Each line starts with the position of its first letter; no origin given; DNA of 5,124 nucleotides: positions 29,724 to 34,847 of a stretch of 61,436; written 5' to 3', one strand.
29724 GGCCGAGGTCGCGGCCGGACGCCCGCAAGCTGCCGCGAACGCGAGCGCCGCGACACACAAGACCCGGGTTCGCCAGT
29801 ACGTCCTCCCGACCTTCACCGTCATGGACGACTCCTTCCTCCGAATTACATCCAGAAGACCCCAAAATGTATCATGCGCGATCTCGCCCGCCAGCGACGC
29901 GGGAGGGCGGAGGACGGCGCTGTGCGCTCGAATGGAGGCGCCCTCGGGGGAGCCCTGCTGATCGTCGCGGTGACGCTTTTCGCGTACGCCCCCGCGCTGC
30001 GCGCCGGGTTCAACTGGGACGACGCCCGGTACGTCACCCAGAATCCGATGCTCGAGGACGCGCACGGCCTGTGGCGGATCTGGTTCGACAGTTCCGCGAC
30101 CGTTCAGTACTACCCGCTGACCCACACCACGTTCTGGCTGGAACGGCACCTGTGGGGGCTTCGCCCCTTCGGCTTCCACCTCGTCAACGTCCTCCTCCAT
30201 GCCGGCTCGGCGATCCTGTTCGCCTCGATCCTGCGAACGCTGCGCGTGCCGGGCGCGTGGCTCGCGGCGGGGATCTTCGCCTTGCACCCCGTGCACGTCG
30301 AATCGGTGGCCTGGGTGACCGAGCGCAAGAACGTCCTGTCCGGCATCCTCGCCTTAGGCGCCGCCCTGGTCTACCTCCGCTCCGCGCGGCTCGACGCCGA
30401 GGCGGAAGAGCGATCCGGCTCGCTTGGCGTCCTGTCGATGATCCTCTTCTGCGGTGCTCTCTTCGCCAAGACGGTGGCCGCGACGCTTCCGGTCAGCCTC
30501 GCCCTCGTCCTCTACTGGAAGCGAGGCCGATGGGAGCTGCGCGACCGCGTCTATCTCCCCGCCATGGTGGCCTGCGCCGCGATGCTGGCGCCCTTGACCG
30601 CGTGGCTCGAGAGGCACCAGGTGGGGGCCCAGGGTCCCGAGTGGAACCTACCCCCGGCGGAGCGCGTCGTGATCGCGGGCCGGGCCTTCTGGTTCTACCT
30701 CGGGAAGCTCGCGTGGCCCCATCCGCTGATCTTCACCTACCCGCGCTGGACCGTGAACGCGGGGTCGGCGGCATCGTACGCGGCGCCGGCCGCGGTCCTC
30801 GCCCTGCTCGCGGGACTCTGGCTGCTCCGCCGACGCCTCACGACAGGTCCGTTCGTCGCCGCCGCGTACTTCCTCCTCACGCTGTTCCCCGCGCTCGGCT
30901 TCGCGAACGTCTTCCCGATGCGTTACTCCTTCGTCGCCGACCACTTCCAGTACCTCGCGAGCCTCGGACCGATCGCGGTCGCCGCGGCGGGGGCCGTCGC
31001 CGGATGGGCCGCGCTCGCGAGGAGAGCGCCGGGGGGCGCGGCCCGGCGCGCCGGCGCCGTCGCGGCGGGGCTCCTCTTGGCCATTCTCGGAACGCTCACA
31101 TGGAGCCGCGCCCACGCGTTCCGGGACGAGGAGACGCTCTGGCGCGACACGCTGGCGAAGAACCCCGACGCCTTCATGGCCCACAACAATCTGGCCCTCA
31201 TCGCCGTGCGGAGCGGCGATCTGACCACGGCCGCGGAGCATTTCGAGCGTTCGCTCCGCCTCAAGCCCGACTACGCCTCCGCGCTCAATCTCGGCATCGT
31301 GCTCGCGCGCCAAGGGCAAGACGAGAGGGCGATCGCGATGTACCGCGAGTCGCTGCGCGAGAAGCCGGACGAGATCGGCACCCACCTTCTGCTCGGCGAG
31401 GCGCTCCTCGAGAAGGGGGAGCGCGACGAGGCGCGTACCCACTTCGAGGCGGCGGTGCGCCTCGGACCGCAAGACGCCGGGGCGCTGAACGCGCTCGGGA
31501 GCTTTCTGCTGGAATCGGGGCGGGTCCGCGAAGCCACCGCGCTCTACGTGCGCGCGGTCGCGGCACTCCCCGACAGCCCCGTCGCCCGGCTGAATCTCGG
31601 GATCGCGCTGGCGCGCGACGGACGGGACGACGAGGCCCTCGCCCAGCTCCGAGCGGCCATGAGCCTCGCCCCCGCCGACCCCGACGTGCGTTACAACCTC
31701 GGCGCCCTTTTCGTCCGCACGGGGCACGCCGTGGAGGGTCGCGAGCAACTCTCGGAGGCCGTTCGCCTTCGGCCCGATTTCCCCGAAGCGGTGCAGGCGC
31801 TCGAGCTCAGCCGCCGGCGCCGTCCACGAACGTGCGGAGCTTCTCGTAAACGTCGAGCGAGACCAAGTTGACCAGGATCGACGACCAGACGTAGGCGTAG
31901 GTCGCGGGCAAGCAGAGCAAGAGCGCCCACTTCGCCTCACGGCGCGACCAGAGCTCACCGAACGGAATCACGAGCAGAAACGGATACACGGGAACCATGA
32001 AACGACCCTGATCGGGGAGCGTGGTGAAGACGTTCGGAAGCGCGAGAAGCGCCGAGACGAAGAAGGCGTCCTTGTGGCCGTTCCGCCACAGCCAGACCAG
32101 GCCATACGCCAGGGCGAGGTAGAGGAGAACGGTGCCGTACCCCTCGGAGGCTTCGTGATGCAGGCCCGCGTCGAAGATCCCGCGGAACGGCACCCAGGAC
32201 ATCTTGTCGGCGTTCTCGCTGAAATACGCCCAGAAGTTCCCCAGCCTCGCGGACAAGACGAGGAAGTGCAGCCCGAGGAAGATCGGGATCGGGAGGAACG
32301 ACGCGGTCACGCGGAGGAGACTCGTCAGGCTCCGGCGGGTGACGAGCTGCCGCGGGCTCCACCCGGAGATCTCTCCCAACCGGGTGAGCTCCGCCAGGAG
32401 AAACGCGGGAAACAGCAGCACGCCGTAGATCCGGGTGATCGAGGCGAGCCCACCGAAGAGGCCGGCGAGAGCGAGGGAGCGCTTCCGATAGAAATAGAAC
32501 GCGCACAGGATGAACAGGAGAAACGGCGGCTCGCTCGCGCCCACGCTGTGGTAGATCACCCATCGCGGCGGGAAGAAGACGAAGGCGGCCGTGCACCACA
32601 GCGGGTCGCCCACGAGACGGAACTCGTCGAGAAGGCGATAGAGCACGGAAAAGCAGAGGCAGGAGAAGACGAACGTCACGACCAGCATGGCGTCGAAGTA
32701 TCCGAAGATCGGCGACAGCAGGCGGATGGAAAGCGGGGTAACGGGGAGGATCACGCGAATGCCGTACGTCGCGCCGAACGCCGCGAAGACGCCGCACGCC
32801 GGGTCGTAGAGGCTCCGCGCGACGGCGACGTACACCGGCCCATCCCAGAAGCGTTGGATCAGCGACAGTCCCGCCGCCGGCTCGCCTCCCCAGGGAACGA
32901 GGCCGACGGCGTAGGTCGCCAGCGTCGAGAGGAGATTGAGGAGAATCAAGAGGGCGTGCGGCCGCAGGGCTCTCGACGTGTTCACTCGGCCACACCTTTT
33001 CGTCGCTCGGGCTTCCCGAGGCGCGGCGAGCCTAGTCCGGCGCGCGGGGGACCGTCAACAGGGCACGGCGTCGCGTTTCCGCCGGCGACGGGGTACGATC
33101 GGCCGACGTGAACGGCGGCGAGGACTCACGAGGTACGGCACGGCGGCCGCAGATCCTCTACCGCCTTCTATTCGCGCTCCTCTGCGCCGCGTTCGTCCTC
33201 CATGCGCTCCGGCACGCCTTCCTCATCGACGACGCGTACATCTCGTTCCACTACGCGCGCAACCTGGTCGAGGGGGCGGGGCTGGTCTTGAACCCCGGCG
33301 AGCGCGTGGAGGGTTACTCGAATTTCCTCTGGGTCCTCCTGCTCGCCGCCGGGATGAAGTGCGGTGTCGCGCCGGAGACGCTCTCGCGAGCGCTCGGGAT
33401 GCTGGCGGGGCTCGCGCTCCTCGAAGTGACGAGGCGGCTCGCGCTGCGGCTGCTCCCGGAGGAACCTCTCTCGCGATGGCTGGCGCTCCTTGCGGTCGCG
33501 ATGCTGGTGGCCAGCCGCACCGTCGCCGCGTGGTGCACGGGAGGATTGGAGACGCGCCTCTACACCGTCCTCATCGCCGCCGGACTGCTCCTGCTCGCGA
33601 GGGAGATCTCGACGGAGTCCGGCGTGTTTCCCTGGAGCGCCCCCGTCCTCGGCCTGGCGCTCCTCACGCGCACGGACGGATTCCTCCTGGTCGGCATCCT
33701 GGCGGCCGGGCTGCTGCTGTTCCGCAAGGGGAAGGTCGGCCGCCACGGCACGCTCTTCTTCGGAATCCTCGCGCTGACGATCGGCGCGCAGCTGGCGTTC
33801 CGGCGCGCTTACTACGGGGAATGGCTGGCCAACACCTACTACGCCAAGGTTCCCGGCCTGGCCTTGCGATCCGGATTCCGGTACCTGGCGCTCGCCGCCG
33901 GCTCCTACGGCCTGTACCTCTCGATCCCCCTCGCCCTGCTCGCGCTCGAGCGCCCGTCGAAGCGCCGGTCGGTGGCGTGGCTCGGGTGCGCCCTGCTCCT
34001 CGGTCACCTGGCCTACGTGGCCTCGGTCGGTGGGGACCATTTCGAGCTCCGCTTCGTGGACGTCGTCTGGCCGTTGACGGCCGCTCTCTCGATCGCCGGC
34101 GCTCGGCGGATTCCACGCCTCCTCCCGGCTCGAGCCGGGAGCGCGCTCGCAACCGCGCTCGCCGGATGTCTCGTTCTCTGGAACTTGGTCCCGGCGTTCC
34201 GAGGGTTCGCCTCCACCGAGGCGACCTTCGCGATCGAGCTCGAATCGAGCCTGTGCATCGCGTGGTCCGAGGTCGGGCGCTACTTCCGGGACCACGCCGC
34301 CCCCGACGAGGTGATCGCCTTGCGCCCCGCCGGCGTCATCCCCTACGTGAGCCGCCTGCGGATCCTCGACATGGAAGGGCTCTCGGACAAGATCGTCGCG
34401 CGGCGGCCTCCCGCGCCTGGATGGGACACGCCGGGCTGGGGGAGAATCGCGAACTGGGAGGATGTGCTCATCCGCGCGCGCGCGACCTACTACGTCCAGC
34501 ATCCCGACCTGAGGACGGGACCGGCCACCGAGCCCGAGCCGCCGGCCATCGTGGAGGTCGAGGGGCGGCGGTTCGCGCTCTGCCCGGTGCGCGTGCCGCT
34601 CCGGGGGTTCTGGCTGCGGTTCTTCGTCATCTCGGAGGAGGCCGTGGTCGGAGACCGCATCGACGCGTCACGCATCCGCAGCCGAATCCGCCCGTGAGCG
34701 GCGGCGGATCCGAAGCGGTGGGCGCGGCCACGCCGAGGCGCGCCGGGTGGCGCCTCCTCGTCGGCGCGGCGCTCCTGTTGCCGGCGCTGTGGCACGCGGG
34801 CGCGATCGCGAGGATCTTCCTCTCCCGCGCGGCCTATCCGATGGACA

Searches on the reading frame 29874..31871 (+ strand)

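Call 24: search_protein_families(library=pfam, proteins=[window:29874-31871:+], max_evalue=0.001)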
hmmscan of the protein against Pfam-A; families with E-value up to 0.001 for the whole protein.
window:29874-31871:+ (665 aa): 21 families
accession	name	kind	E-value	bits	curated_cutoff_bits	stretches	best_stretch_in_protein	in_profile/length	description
PF13414.12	TPR_11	-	1.6e-29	101.7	26.8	2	583-617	8-42/42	TPR repeat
PF07719.23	TPR_2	-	2e-28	96.5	27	2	436-467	3-34/34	Tetratricopeptide repeat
PF13432.12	TPR_16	-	1.7e-26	92.7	32.7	4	505-569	1-65/65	Tetratricopeptide repeat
PF14559.12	TPR_19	-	5.6e-23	81.5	25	4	478-537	2-61/68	Tetratricopeptide repeat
PF13431.12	TPR_17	-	4.4e-21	73.8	24.4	0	557-589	1-33/34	Tetratricopeptide repeat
PF13428.12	TPR_14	-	1.1e-19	69.4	23.5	3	504-542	4-42/44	Tetratricopeptide repeat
PF00515.34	TPR_1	-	3.9e-19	68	27.8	1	436-467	3-34/34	Tetratricopeptide repeat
PF13424.12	TPR_12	-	5.2e-19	68.7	30.1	4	433-495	2-73/77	Tetratricopeptide repeat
PF13181.12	TPR_8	-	1e-17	63.1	25.7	0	436-467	3-34/34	Tetratricopeptide repeat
PF13176.12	TPR_7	-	6.4e-17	60.6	27.9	0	471-498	3-32/36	Tetratricopeptide repeat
PF24575.1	TPR_Slam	-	1.3e-12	48.5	35.2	0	474-524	54-104/104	Surface lipoprotein assembly modifier, N-terminal TPR repeats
PF13374.12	TPR_10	-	1.7e-11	44.2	27.5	0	469-495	4-30/42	Tetratricopeptide repeat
PF23914.1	TPR_CcmH_CycH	-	3.3e-10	40.5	42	1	424-534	40-154/158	Cytochrome c-type biogenesis protein H TPR domain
PF13174.12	TPR_6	-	1.4e-08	35.2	26.3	0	505-528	4-27/33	Tetratricopeptide repeat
PF12895.13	ANAPC3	-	2e-08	34.8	27.2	1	449-526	4-81/82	Anaphase-promoting complex, cyclosome, subunit 3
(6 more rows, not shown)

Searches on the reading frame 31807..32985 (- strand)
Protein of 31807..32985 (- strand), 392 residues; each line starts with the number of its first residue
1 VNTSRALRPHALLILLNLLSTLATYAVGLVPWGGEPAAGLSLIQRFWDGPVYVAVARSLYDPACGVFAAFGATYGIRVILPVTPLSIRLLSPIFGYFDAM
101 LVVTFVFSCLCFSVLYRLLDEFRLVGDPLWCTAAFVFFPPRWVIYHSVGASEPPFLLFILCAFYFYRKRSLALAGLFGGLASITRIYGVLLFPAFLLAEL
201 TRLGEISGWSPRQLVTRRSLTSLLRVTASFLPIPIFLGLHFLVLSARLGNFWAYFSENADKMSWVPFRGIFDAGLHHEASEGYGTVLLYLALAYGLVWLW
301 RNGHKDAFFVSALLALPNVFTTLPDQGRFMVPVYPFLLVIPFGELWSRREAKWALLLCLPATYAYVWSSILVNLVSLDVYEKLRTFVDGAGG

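Call 24: search_protein_families(library=pfam, proteins=[window:31807-32985:-], max_evalue=0.001)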
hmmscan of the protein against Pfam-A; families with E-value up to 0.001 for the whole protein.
window:31807-32985:- (392 aa): 0 families

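Call 67: search_protein_families(library=ncbifam, proteins=[window:31807-32985:-], max_evalue=0.00001)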
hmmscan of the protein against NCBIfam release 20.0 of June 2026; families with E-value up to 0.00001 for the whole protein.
window:31807-32985:- (392 aa): 1 family
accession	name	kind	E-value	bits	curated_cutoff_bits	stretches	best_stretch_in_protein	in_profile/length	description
NF046093.1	AZOBR_p60025_fam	subfamily_domain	3.5e-08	33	150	1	47-202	62-214/232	AZOBR_p60025 family cell surface glycopolymer formation protein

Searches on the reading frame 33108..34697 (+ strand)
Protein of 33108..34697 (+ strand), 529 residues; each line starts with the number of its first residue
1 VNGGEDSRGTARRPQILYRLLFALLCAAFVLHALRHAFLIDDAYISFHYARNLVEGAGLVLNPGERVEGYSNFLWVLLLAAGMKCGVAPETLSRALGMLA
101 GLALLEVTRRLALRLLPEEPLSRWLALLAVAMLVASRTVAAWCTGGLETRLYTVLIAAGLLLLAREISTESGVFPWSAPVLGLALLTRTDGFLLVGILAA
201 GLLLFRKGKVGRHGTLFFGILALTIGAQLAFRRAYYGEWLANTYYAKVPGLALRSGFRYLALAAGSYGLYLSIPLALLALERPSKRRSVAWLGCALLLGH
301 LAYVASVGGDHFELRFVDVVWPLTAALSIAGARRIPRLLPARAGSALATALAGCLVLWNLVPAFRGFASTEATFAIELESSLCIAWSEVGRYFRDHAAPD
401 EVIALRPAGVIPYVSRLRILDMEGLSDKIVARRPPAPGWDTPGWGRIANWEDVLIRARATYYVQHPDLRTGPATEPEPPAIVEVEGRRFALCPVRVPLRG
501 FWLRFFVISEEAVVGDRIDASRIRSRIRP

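Call 24: search_protein_families(library=pfam, proteins=[window:33108-34697:+], max_evalue=0.001)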
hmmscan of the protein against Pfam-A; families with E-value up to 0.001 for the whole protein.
window:33108-34697:+ (529 aa): 0 families

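Call 67: search_protein_families(library=ncbifam, proteins=[window:33108-34697:+], max_evalue=0.00001)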
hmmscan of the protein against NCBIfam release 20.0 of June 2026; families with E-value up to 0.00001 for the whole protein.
window:33108-34697:+ (529 aa): 1 family
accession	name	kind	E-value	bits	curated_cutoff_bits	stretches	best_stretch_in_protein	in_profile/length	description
NF047440.1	LA3751_2_3_fam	subfamily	2e-06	27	200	1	148-367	152-386/460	LA_3751/LA_3752 family putative glycosyltransferase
